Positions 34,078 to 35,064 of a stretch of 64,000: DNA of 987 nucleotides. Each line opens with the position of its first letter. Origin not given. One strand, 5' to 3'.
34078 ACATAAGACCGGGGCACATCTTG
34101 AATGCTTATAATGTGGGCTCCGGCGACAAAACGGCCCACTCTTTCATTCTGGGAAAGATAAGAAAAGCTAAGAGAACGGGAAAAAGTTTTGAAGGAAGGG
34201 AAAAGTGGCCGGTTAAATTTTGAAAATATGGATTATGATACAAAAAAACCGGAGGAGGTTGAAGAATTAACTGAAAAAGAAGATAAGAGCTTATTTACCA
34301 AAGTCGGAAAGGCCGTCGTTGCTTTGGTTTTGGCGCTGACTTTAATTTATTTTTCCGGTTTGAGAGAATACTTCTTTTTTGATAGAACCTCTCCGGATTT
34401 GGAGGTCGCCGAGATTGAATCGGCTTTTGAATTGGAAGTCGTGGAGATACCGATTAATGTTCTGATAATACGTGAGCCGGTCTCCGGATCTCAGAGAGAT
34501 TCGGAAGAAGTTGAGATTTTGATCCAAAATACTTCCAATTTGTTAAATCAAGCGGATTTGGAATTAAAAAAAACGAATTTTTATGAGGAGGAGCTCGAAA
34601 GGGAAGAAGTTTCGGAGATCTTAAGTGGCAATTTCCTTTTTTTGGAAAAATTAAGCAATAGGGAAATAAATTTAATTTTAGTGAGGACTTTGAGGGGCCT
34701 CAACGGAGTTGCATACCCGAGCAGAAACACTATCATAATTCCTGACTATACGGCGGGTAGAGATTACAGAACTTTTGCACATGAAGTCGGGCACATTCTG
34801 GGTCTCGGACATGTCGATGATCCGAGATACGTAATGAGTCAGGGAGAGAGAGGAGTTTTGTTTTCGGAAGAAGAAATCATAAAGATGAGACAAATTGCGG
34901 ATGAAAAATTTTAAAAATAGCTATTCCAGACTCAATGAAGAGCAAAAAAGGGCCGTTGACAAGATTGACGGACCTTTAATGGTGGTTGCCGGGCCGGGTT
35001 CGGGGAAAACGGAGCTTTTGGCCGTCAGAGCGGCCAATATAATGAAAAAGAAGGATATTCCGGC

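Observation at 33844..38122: Coupled three-gene unit: WYL-like small protein, membrane metzincin and a UvrD-helicase/PD-(D/E)xK-nuclease fusion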

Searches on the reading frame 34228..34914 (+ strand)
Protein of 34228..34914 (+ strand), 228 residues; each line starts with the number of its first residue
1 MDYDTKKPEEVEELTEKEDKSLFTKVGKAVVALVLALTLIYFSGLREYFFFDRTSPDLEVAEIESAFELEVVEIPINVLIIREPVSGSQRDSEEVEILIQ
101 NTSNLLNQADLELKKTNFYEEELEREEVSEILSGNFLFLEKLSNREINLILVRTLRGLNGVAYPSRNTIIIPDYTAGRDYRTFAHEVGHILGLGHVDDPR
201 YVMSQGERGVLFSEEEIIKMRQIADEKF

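Call 3: search_protein_families(library=pfam, proteins=[window:34228-34914:+], max_evalue=1)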
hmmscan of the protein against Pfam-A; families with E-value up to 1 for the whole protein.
window:34228-34914:+ (228 aa): 9 families
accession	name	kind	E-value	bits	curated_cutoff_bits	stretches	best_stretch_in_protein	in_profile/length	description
PF00413.30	Peptidase_M10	-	0.00018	21.8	24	1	182-204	111-133/159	Matrixin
PF13582.12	Reprolysin_3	-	0.0022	18.9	22.4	1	179-195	106-122/123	Metallo-peptidase family M12B Reprolysin-like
PF13688.12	Reprolysin_5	-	0.0032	18.2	27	1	174-195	136-157/196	Metallo-peptidase family M12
PF13583.11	Reprolysin_4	-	0.0051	16.9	22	1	177-196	133-152/203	Metallo-peptidase family M12B Reprolysin-like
PF07998.17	Peptidase_M54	-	0.0082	16.6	24.4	1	180-205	146-170/194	Peptidase family M54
PF10462.15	Peptidase_M66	-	0.032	13.7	20.6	1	181-196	194-209/306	Peptidase M66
PF12044.14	Metallopep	-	0.073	12.1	27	1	183-205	318-338/427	Putative peptidase family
PF13574.12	Reprolysin_2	-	0.24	11.7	27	1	179-200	125-146/195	Metallo-peptidase family M12B Reprolysin-like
PF16313.11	DUF4953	-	0.3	10.7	24.2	1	183-195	17-29/316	Met-zincin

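Call 4: search_protein_families(library=padloc, proteins=[window:34228-34914:+], max_evalue=1)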
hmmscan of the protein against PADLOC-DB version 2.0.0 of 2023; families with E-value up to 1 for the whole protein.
window:34228-34914:+ (228 aa): 0 families

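Call 5: search_protein_families(library=ncbifam, proteins=[window:34228-34914:+], max_evalue=1)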
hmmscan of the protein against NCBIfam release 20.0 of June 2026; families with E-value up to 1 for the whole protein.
window:34228-34914:+ (228 aa): 8 families
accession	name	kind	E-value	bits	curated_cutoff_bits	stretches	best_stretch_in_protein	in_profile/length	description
NF033823.0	archmetzin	subfamily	8.3e-05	22.6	145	1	178-205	121-148/170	archaemetzincin family Zn-dependent metalloprotease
TIGR03935.1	fragilysin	equivalog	0.00024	20.2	190.7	1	181-203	340-365/386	fragilysin family metalloproteinase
NF041905.1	MXAN_2677_2678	equivalog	0.0021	17.1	250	1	182-205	187-210/283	myxosortase-dependent metalloprotease, MXAN_2677/MXAN_2678 family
NF052434.1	Mep72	equivalog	0.068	11.7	645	1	180-196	135-151/573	biofilm-associated metzincin protease Mep72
TIGR03296.1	M6dom_TIGR03296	domain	0.073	12.9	110.8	1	180-198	167-185/286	M6 family metalloprotease domain-containing protein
NF035945.1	Zn_serralysin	subfamily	0.1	11.8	500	1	181-198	163-180/462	serralysin family metalloprotease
NF038115.1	SVAGG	subfamily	0.15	11.1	150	1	178-208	173-203/407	SVAGG family GlyGly-CTERM protein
TIGR03952.1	metzin_BF0631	equivalog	0.18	10.8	208.1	1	181-196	234-249/351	zinc-dependent metalloproteinase lipoprotein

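Call 16: find_homologous_proteins(query=window:34228-34914:+, max_evalue=0.001)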
Query window:34228-34914:+ (228 aa): 16 proteins with E <= 0.001 among 953 candidates.
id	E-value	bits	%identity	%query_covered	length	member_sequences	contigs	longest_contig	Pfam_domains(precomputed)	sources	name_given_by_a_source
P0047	7.5e-140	481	100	100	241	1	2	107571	-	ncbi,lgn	-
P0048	7.9e-108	377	78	100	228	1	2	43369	-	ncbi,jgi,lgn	-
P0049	4.2e-67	244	57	91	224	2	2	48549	-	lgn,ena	-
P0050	6.4e-67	243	53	91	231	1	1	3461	-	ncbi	-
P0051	1.9e-66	242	51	100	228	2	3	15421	-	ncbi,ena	-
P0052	1.1e-65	239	52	97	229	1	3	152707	-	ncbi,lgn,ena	-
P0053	1.5e-64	235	52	93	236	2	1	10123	-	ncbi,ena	-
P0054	3.8e-64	234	53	92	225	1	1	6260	PF00413.31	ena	-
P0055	4.1e-64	234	53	96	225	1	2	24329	-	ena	-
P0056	1.2e-63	232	50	92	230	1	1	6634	-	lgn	-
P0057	5.9e-63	230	53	91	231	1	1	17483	PF00413.31,PF13582.13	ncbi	-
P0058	9.7e-63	230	51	91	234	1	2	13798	-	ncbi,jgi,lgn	-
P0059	3.6e-62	228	52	93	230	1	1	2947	PF00413.31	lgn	-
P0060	6.3e-62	227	50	94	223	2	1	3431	-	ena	-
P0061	5.0e-61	224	53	89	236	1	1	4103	PF00413.31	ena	-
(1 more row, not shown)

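Call 55: predict_structure(alignment_id=A3)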
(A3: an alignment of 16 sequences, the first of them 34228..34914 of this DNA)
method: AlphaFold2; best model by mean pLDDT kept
length: 228 residues; sequences in the alignment: 16
mean_pLDDT: 73.3   pTM: 0.66
mean pLDDT of the five models: 73.3, 70.5, 69.4, 63.3, 59.2
residues with pLDDT >= 90: 60; 70-90: 93; 50-70: 28; < 50: 47
segments of 3 or more residues with pLDDT < 50: 1-19, 44-58, 196-208
pLDDT, mean of each block of 10 residues (from residue 1): 34 37 78 77 45 44 58 93 91 91 86 93 92 87 93 84 89 73 87 55 41 78 84
secondary structure, 60 per line:
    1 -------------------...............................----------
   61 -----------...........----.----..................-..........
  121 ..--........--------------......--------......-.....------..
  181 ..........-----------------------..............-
elements in order: H20-50 E72-82 H92-109 E111-122 H125-132 E147-152 E161-163 E168-172 H179-190 H214-227
